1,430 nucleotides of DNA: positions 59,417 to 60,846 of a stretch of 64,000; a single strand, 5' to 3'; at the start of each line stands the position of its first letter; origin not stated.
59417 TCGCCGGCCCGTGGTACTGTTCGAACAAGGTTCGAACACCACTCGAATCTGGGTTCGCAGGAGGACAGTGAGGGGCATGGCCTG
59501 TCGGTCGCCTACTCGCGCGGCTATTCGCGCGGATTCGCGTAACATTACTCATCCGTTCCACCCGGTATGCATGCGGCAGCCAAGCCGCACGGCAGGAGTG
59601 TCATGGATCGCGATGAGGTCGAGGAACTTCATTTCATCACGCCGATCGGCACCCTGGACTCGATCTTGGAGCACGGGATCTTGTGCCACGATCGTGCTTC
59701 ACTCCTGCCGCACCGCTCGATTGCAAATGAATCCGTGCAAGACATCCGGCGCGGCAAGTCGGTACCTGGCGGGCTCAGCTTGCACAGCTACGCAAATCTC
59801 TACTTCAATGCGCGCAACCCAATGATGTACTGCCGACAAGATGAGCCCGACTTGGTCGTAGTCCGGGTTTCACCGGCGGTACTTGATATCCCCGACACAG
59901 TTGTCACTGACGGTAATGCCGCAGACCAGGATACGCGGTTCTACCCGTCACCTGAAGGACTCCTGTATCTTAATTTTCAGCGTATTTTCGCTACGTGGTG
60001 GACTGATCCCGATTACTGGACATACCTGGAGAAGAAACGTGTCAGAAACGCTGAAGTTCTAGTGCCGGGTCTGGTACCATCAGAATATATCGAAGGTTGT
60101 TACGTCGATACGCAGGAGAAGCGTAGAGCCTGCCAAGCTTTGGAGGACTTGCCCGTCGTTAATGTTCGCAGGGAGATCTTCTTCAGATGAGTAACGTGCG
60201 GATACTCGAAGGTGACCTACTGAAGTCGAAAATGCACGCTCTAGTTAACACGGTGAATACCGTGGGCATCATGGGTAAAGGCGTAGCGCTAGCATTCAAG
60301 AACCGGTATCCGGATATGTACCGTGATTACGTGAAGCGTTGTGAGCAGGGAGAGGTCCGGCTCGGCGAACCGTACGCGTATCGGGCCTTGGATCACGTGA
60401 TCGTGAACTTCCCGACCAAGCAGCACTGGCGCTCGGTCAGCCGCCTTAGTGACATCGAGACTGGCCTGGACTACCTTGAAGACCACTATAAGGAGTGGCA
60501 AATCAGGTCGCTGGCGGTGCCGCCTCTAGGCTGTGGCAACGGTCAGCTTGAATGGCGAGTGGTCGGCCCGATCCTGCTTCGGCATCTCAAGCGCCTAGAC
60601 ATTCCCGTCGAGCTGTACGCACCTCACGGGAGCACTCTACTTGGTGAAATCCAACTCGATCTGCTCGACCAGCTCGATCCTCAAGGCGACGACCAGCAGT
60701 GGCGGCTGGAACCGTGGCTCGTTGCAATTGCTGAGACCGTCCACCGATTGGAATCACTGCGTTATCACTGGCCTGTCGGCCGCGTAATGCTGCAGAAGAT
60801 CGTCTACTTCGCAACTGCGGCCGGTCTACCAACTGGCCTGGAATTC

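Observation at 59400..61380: Low-G+C darT-darG cassette sitting in mobile-element debris about 13 kb from oriC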

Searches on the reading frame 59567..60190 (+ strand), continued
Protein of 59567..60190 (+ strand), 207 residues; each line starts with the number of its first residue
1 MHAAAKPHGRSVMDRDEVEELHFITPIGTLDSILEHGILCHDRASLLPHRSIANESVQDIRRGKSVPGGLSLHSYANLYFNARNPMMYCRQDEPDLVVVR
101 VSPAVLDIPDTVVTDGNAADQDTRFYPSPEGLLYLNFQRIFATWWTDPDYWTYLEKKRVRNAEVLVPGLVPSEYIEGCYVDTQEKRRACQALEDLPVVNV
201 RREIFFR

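Call 38: search_solved_structures(query=A2, max_evalue=1, show_alignments=4)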
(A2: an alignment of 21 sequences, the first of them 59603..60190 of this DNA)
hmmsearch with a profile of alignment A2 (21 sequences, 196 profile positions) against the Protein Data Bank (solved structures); distinct sequences matched with E-value up to 1: 4.
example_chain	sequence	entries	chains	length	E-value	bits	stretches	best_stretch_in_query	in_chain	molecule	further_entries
7omu_AAA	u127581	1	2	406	1.1e-34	123.1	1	6-180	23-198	Macro domain-containing protein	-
7omv_AAA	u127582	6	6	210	2.9e-33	118.4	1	9-186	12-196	DarT domain-containing protein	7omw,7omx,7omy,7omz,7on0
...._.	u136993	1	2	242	4e-18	69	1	9-181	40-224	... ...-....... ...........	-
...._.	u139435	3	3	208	7.4e-08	35.5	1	2-33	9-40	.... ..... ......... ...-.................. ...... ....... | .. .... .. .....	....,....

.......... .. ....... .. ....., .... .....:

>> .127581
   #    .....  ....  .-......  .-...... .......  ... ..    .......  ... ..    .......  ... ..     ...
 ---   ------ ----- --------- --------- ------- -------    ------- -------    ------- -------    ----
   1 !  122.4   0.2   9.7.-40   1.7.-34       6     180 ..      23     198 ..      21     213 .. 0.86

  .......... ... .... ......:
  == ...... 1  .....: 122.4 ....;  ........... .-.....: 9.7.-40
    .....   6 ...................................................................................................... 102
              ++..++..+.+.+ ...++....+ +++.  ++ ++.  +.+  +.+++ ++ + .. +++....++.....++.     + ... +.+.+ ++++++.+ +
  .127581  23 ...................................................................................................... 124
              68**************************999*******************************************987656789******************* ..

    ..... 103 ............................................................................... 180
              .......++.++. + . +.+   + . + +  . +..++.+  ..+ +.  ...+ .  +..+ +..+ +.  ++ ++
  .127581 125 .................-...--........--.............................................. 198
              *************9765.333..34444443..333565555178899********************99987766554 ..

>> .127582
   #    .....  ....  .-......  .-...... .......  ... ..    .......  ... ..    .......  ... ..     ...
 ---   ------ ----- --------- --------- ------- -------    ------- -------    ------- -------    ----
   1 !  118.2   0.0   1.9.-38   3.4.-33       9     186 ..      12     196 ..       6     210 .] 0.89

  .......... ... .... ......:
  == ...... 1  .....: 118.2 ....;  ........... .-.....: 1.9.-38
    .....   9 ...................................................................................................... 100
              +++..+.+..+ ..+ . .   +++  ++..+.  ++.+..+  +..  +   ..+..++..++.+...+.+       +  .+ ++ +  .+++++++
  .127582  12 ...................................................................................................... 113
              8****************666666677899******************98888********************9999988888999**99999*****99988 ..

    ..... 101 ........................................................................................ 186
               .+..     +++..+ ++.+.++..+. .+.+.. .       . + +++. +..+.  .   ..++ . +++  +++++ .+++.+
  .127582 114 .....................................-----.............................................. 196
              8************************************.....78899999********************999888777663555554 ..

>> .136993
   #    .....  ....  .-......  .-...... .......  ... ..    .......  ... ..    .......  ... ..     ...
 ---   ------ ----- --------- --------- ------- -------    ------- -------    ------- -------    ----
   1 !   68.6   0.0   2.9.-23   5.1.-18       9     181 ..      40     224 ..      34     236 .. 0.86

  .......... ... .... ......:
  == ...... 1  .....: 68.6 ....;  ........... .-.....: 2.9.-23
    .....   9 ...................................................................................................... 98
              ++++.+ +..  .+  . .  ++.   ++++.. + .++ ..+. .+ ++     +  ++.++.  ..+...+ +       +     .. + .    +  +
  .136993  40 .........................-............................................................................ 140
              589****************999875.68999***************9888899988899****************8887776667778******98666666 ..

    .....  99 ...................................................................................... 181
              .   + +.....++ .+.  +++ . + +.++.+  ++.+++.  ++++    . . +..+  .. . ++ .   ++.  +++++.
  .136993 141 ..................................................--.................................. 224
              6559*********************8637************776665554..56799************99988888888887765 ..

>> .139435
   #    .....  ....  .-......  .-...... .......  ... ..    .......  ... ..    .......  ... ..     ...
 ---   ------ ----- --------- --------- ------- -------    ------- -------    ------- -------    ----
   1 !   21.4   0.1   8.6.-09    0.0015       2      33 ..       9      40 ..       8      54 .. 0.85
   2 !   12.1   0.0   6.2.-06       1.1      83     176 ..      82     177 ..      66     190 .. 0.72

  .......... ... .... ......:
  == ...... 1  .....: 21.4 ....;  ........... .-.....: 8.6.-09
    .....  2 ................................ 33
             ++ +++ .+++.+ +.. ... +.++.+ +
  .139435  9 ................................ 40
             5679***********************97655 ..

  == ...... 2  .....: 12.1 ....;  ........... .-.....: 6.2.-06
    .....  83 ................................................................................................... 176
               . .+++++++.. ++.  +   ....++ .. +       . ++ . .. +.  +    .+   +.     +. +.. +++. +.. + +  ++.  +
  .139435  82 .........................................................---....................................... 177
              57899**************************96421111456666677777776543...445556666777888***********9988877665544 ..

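Call 42: find_encoding_contigs(protein=P0121, flank=5000, max_places=3)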
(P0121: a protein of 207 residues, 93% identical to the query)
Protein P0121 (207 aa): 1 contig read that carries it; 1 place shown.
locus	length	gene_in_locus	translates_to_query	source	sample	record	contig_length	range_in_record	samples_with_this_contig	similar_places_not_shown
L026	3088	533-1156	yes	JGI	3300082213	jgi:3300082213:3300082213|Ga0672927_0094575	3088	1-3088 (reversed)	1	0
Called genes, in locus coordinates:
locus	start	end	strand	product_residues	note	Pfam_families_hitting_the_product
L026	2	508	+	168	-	?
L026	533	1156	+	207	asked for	PF14487:DarT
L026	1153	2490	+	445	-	PF01661:Macro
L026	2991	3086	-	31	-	?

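Call 72: search_dna_similar(query=window:59603-60190:+, collection=phages, mode=protein, max_rows=8)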
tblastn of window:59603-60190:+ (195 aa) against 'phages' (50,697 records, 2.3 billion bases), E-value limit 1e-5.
Records with a match: 1; places in all: 1; records where one place covers at least 80% of the query: 1.
Best place of each record, by identity: <60% 1.
By first word of the organism name: Thermus 1.
By host as written in the record: Thermus thermophilus HB8 1.
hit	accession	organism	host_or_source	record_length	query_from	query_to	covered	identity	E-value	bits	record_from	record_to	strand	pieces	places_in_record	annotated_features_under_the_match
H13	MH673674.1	Thermus phage phiMa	Thermus thermophilus HB8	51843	9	184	90%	30.5%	4e-7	55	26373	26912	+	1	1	hypothetical protein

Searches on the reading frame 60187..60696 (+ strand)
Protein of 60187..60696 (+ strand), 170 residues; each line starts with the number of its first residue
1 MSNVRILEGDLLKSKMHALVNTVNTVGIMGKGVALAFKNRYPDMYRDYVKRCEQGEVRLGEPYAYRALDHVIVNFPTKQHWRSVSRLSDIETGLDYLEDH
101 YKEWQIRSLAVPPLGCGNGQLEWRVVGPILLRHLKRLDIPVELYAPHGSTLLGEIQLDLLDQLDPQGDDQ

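Call 36: search_protein_families(library=pfam, proteins=[window:60187-60696:+], max_evalue=10)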
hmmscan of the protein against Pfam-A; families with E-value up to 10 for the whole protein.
window:60187-60696:+ (170 aa): 1 family
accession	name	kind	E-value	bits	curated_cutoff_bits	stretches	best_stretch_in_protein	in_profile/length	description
PF01661.27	Macro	-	1.5e-15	57.6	22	1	20-126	1-114/118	Macro domain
